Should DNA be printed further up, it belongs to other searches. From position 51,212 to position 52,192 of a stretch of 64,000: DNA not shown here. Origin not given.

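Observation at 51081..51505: Ribosomal protein L6e probably starts with a 5-nt micro-exon (ATGGC) followed by a ~400-nt GC-rich intron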

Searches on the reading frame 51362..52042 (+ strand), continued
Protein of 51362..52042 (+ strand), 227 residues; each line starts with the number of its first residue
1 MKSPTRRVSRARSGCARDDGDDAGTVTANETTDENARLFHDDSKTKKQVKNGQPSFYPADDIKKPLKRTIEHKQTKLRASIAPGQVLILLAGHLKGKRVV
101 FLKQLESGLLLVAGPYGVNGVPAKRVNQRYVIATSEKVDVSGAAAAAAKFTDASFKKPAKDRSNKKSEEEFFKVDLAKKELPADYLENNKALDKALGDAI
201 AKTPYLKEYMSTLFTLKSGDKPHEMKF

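Call 22: find_encoding_contigs(protein=P0165, flank=1500, max_places=2)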
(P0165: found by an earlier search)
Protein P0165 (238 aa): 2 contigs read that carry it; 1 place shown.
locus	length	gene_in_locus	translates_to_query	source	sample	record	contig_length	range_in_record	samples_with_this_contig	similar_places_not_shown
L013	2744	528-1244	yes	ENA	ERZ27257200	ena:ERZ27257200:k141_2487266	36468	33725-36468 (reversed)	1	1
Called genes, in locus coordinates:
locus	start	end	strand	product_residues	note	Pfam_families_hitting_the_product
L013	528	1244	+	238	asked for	PF01159:Ribosomal_L6e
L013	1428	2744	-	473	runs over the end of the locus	PF09736:Bud13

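Call 36: find_encoding_contigs(protein=P0171, flank=1500, max_places=3)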
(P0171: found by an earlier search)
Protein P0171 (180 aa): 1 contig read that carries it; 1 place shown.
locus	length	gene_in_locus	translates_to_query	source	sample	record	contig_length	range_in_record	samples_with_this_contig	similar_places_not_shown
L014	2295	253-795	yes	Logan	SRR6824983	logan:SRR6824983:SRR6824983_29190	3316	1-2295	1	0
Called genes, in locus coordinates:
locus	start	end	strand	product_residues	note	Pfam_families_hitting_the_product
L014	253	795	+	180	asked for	PF01159:Ribosomal_L6e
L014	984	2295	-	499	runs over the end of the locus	PF09736:Bud13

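Call 37: find_encoding_contigs(protein=P0190, flank=1500, max_places=2)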
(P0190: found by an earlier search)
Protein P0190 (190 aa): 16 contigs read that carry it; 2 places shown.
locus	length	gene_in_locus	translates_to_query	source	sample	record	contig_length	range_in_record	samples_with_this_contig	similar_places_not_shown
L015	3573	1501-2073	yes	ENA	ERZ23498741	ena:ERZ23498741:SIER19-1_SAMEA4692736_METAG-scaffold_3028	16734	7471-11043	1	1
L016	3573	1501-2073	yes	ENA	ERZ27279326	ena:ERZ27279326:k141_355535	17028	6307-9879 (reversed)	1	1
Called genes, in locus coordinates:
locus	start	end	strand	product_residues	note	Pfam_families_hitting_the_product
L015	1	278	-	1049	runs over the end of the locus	PF14700:RPOL_N, PF00940:RNA_pol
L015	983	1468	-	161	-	-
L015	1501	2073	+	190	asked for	PF01159:Ribosomal_L6e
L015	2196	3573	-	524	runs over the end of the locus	-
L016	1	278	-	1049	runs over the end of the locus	PF14700:RPOL_N, PF00940:RNA_pol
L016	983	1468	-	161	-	-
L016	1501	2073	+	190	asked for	PF01159:Ribosomal_L6e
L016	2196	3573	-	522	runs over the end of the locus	PF09736:Bud13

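Call 39: find_encoding_contigs(protein=P0133, flank=1500, max_places=2)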
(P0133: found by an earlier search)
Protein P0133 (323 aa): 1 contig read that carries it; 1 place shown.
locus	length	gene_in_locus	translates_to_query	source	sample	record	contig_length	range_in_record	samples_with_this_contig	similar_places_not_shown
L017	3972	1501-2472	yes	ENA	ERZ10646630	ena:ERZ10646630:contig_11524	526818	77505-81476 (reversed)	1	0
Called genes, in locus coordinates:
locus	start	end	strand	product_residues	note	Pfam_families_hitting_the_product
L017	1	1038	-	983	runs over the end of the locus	PF14700:RPOL_N, PF00940:RNA_pol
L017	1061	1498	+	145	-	-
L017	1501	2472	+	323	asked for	PF01159:Ribosomal_L6e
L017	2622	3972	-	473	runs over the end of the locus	PF09736:Bud13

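Call 61: find_encoding_contigs(protein=P0135, flank=600, max_places=10)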
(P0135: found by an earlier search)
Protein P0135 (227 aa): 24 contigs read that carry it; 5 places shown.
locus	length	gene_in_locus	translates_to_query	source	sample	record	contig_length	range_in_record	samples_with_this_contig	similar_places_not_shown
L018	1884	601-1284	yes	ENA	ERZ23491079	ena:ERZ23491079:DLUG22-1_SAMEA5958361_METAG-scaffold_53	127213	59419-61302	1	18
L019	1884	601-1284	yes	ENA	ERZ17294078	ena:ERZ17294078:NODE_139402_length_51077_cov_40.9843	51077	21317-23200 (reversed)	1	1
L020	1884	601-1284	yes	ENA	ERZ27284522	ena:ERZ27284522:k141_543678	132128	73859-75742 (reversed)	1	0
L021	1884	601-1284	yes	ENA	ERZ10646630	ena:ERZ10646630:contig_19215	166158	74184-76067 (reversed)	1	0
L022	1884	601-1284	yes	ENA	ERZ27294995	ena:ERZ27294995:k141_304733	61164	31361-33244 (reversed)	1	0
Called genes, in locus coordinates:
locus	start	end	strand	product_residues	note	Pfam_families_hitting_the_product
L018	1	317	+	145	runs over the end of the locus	-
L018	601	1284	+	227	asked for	PF01159:Ribosomal_L6e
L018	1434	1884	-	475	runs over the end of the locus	PF09736:Bud13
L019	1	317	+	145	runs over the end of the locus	-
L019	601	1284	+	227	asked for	PF01159:Ribosomal_L6e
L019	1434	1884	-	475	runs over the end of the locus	PF09736:Bud13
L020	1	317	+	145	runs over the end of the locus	-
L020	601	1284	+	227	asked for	PF01159:Ribosomal_L6e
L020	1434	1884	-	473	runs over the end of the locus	PF09736:Bud13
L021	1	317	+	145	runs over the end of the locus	-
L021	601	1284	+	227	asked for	PF01159:Ribosomal_L6e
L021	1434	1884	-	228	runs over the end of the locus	PF09736:Bud13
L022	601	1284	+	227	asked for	PF01159:Ribosomal_L6e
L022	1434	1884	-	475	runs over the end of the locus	PF09736:Bud13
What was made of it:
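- Tried and rejected: All 12 contig look-ups were used, and the window's lineage appears only in unnamed ENA, JGI and Logan assemblies (call 61).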
